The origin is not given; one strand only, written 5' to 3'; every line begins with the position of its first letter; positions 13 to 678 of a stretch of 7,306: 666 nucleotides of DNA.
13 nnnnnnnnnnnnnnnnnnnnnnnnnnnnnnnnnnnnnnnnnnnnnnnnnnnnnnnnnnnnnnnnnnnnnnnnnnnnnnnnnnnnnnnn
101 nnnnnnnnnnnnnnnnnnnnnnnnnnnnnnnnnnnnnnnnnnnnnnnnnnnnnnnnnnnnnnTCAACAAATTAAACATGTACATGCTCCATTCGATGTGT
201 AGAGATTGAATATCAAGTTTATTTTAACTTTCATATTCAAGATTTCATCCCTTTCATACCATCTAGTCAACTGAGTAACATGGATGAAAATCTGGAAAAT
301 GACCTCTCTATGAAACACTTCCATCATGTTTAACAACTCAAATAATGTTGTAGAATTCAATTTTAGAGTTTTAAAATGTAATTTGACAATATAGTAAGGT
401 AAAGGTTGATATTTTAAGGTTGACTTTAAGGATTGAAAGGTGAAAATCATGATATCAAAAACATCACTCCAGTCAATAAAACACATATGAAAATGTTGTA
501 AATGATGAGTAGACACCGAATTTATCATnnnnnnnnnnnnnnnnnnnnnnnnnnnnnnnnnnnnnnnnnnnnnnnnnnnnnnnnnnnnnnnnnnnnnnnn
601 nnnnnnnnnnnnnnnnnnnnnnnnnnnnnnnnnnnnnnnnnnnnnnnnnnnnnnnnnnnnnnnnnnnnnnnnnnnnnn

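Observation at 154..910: Diverged ~300-310-bp tandem subtelomeric repeat abutting the telomere, probably continuing into the gap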

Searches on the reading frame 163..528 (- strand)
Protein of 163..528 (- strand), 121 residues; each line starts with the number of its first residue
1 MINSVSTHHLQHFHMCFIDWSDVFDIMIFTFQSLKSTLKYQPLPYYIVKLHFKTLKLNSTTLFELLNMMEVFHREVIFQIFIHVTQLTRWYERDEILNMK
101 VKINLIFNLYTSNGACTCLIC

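Call 10: search_protein_families(library=pfam, proteins=[window:166-528:-], max_evalue=0.1)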
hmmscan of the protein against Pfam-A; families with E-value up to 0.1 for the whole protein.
seq(121 aa): 1 family
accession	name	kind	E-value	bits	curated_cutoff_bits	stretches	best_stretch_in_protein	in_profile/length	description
PF17387.8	Glyco_hydro_59M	-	0.069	13.8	28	1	16-113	16-113/116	Glycosyl hydrolase family 59 central domain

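Call 42: search_protein_representatives(protein=window:163-528:-)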
Query: 121 residues. Proteins with E-value up to 0.001 (for the whole library): 3; up to 1e-10: 3; up to 1e-30: 1. The best 3 are listed.
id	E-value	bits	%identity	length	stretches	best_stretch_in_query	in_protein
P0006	9.6e-45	167.9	93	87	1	6-89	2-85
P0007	1.8e-28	115.4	55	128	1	2-121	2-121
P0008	2.9e-18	82.5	26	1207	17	6-63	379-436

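Call 43: predict_structure(protein=window:166-528:-)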
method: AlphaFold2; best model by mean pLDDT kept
length: 121 residues; sequences in the alignment: 1
mean_pLDDT: 44.7   pTM: 0.30
mean pLDDT of the five models: 44.7, 36.1, 34.9, 34.2, 31.0
residues with pLDDT >= 90: 0; 70-90: 0; 50-70: 40; < 50: 81
segments of 3 or more residues with pLDDT < 50: 1-20, 29-39, 41-44, 69-87, 100-121
pLDDT, mean of each block of 10 residues (from residue 1): 30 39 49 43 50 55 55 44 47 54 40 33 29
secondary structure, 60 per line:
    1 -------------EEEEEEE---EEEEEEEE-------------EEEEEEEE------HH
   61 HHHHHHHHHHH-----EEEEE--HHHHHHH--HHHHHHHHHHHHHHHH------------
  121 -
elements in order: E14-20 E24-31 E45-52 H59-71 E77-81 H84-90 H93-108

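Call 45: find_encoding_contigs(protein=P0007, flank=10000, max_places=10)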
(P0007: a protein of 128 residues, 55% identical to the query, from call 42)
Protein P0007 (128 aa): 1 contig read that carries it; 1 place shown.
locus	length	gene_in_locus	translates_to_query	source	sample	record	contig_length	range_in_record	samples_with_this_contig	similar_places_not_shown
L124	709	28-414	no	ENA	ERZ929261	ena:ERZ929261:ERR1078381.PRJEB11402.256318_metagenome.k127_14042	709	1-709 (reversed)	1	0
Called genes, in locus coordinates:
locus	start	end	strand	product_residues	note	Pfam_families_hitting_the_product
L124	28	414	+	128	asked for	-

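Call 46: find_encoding_contigs(protein=P0006, flank=10000, max_places=10)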
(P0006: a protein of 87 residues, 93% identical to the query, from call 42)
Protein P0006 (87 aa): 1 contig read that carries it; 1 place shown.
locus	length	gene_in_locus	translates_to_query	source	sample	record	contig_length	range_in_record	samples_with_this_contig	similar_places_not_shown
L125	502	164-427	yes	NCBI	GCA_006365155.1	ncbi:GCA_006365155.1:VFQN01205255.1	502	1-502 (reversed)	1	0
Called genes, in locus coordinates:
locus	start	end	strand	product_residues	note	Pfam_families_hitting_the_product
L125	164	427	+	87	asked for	-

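Call 52: list_cluster_members(proteins=[P0006, P0007])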
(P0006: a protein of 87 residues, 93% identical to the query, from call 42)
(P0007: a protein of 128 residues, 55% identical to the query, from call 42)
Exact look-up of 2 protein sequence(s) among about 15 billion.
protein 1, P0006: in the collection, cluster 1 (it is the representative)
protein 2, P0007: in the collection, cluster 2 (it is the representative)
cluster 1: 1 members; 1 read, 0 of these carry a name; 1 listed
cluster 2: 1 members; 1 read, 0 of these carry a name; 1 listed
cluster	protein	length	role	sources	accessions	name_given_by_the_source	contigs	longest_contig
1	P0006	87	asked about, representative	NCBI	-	-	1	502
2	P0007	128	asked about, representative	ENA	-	-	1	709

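Call 58: find_encoding_contigs(protein=window:163-528:-, flank=10000, max_places=10)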
Protein window:163-528:- (121 aa): no gene with exactly this product is on record in the collection.

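Call 68: find_encoding_contigs(protein=P0008, flank=3000, max_places=3)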
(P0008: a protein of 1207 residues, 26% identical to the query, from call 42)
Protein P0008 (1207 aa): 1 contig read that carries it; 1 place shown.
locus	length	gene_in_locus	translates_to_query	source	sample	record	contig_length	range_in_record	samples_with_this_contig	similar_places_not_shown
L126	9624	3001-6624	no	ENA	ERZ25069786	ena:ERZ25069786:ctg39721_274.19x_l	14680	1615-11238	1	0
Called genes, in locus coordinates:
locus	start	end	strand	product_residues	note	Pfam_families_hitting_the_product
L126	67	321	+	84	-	-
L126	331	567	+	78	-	-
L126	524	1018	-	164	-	-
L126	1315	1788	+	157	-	-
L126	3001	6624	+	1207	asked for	PF22294:DUF6966 (faint)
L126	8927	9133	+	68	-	-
